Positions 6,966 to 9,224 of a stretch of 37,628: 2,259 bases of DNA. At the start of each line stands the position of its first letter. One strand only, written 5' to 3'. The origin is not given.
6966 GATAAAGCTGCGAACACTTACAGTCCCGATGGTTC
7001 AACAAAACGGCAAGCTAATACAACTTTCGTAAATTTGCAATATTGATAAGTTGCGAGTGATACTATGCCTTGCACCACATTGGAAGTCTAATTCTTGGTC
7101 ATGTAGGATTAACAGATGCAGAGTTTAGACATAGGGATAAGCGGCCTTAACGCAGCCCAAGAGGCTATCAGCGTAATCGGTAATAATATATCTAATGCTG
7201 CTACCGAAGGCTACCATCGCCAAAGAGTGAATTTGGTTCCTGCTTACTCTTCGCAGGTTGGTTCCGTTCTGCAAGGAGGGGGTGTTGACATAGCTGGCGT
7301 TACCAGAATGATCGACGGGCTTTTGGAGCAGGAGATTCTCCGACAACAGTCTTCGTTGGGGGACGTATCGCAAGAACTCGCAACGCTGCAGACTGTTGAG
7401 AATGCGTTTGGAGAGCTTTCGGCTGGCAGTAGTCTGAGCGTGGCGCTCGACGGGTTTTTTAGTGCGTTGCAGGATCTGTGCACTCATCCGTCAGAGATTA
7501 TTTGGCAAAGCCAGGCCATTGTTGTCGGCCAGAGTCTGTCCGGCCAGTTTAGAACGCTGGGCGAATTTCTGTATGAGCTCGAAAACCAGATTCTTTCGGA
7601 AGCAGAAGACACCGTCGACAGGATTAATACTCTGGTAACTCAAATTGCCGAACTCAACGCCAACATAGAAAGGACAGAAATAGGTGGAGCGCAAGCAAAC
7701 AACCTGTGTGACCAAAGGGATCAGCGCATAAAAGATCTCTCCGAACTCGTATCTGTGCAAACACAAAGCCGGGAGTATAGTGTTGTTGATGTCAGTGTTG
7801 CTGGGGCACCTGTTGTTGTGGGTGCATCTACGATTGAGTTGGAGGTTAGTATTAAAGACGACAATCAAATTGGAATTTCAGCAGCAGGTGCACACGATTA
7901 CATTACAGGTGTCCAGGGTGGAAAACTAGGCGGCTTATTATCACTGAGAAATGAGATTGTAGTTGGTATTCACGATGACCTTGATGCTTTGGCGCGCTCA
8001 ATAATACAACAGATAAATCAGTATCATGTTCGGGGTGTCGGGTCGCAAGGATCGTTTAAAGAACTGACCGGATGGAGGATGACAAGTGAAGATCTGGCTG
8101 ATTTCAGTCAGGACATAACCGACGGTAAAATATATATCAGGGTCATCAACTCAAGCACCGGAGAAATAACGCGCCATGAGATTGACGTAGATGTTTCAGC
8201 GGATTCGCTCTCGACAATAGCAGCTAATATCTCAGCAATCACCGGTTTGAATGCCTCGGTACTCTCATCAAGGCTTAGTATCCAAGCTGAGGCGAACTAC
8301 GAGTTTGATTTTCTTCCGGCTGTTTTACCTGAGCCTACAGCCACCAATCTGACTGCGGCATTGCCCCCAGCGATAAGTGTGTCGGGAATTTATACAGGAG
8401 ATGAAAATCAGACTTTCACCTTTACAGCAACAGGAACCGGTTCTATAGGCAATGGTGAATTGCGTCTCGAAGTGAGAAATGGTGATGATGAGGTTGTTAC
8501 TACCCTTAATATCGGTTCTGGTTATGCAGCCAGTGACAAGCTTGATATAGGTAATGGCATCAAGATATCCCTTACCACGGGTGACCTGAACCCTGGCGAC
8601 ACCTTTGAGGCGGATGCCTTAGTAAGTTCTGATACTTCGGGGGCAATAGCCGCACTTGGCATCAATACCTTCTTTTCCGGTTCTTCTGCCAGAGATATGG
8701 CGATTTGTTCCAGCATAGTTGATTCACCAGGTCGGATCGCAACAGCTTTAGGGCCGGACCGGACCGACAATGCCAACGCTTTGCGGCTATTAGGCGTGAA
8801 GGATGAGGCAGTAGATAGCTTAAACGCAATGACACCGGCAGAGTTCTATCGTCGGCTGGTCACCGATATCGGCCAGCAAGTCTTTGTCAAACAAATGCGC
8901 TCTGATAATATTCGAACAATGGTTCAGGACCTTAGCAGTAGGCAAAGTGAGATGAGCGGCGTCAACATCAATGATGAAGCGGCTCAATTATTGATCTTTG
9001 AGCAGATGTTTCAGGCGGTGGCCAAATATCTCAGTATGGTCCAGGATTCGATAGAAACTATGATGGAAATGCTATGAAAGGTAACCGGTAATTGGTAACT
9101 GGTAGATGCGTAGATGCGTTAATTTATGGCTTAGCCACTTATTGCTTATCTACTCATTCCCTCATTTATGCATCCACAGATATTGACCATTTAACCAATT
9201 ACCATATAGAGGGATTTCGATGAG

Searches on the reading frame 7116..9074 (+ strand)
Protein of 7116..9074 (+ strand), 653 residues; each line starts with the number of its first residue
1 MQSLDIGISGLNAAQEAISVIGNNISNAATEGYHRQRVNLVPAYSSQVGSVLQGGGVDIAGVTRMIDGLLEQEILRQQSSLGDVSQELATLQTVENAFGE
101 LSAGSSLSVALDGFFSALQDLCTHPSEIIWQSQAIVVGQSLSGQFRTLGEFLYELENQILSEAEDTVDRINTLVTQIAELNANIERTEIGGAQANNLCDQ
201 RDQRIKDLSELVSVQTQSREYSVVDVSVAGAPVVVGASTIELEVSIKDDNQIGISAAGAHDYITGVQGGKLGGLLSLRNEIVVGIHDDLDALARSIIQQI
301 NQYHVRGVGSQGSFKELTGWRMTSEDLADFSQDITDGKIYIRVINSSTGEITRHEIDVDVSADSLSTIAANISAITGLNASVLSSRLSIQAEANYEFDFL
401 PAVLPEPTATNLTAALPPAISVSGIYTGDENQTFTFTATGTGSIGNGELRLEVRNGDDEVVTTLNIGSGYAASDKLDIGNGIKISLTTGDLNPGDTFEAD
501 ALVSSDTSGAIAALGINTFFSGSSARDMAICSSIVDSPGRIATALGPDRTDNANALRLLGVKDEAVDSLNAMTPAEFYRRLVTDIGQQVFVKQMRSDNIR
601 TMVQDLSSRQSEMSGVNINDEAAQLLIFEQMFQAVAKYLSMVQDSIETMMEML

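Call 6: search_protein_families(library=pfam, proteins=[window:7116-9074:+], max_evalue=1)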
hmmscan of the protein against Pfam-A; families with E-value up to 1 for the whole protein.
window:7116-9074:+ (653 aa): 4 families
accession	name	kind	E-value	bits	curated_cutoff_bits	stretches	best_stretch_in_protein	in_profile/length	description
PF22638.1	FlgK_D1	-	1.1e-48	166.3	28.6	1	91-313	1-227/233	Flagellar hook-associated protein FlgK helical domain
PF00460.25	Flg_bb_rod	-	1.1e-07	32.1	20.7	1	4-33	1-30/31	Flagella basal body rod protein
PF06429.18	Flg_bbr_C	-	0.018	15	23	1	612-651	6-45/46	Flagellar basal body rod FlgEFG protein C-terminal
PF07209.17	DUF1415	-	0.25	11.6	26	1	587-645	30-88/171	Protein of unknown function (DUF1415)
